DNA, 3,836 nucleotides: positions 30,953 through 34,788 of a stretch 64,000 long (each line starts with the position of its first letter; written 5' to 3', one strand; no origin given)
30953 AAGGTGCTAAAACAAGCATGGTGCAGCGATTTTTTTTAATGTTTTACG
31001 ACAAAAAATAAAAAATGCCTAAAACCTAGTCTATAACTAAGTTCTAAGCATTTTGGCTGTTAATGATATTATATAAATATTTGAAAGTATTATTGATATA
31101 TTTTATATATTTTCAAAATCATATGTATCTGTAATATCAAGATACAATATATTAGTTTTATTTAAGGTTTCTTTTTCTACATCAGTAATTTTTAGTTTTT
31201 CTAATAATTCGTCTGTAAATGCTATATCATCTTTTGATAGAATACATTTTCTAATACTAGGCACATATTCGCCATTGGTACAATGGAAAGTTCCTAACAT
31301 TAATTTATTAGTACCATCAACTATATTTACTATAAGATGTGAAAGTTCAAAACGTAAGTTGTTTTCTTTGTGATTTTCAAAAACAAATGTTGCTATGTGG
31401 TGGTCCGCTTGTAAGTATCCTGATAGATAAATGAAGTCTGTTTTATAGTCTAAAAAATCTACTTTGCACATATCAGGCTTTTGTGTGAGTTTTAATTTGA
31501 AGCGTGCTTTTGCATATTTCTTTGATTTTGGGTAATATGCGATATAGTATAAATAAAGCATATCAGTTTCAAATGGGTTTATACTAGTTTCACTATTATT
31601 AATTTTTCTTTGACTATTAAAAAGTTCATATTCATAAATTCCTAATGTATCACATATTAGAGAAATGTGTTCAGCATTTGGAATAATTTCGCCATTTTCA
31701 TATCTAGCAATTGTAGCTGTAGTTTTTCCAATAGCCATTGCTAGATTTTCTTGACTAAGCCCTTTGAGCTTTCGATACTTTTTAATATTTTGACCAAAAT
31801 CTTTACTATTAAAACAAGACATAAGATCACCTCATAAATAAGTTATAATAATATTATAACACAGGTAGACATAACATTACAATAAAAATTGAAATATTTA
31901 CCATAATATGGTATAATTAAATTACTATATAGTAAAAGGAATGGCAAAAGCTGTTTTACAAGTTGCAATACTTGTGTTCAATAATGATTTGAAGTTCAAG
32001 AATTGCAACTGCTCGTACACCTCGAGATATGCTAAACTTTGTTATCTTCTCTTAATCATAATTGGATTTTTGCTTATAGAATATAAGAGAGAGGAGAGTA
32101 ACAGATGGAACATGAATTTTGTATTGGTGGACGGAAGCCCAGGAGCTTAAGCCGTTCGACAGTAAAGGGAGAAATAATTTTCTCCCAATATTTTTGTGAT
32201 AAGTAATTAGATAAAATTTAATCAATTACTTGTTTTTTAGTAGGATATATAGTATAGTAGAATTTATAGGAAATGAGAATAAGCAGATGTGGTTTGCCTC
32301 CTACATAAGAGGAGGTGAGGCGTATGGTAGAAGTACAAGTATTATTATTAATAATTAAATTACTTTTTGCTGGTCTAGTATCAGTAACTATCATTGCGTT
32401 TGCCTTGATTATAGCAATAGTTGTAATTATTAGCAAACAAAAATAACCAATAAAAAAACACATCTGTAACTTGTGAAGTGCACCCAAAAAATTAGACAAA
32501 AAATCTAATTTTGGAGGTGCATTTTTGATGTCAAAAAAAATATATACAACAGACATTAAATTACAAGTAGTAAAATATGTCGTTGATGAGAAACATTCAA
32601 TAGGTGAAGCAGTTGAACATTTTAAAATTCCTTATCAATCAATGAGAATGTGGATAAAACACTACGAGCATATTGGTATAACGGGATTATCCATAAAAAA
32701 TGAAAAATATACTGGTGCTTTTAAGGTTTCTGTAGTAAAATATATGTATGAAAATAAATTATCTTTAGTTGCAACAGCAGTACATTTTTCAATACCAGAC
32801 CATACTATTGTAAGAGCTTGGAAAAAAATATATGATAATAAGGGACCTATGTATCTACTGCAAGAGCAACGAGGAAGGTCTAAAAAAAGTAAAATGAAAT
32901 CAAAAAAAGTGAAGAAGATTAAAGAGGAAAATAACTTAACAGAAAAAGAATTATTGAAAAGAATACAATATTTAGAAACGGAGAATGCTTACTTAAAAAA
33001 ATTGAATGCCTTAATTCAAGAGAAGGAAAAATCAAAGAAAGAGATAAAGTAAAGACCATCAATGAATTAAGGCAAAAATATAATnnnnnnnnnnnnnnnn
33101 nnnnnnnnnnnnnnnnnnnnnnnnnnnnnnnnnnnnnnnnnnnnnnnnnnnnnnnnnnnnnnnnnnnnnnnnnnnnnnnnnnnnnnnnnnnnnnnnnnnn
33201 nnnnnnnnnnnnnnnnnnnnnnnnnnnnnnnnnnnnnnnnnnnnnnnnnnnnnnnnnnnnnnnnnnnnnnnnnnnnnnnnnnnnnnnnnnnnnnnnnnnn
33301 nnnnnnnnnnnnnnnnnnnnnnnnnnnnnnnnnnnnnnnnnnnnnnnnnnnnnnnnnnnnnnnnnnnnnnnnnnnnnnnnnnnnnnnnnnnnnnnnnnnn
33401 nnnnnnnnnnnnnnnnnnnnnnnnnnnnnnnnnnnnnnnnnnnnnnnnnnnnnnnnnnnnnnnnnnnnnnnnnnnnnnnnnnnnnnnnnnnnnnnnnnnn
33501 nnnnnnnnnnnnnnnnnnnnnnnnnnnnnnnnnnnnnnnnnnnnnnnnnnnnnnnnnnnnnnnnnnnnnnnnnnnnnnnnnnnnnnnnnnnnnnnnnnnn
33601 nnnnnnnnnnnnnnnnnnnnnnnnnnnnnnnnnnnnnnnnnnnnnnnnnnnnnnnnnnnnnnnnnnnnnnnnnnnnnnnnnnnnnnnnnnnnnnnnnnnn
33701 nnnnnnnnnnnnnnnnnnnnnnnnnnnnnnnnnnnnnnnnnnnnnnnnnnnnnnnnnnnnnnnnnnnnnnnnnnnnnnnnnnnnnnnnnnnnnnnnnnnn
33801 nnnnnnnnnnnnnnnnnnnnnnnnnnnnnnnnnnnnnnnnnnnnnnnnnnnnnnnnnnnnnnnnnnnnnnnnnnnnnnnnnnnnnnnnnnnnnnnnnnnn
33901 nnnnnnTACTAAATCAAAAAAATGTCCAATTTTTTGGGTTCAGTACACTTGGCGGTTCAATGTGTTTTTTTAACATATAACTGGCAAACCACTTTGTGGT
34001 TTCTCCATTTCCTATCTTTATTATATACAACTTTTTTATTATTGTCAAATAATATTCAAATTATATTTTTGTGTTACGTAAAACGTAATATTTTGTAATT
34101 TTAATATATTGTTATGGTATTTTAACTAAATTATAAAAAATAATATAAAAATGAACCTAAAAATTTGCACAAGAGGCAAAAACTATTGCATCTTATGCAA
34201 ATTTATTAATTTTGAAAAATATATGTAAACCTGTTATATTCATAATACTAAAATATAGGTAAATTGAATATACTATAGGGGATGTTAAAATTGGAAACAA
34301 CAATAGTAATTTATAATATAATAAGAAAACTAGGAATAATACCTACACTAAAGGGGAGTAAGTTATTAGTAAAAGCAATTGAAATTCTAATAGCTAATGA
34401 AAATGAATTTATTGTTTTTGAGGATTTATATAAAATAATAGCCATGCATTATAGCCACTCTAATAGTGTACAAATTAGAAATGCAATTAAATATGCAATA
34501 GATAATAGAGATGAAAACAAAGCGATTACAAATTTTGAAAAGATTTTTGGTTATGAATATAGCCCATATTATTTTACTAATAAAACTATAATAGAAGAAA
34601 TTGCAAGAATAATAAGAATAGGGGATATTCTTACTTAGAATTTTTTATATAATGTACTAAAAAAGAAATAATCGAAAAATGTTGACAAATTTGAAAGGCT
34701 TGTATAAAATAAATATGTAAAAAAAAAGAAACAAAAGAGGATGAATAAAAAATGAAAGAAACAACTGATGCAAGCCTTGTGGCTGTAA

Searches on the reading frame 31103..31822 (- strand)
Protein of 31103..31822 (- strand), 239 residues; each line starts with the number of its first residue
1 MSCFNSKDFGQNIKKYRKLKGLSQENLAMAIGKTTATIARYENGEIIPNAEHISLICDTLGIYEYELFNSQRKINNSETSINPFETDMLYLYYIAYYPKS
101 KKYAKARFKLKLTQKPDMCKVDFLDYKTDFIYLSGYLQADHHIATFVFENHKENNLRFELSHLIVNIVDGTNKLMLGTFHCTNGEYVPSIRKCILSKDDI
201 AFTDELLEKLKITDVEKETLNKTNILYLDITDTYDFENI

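Call 9: search_protein_families(library=pfam, proteins=[window:31103-31822:-], max_evalue=0.001)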
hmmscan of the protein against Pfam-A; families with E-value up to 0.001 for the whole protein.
window:31103-31822:- (239 aa): 4 families
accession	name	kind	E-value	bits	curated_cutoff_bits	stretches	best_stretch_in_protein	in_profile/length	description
PF01381.28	HTH_3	-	4e-15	56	23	1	13-66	1-54/55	Helix-turn-helix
PF12844.13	HTH_19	-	8.7e-09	35.6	30.2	1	10-69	1-60/64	Helix-turn-helix domain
PF13560.12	HTH_31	-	7.6e-08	33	27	1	9-61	2-55/64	Helix-turn-helix domain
PF13443.12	HTH_26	-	1.5e-06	28.8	22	1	12-66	1-56/63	Cro/C1-type HTH DNA-binding domain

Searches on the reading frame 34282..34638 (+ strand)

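Call 5: search_protein_families(library=pfam, proteins=[window:34282-34638:+], max_evalue=0.01)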
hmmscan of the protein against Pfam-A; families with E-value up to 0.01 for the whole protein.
window:34282-34638:+ (118 aa): 1 family
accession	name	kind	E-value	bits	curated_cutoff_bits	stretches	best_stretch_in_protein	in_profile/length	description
PF08769.17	Spo0A_C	-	3.3e-11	43.6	25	1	10-109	1-102/104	Sporulation initiation factor Spo0A C terminal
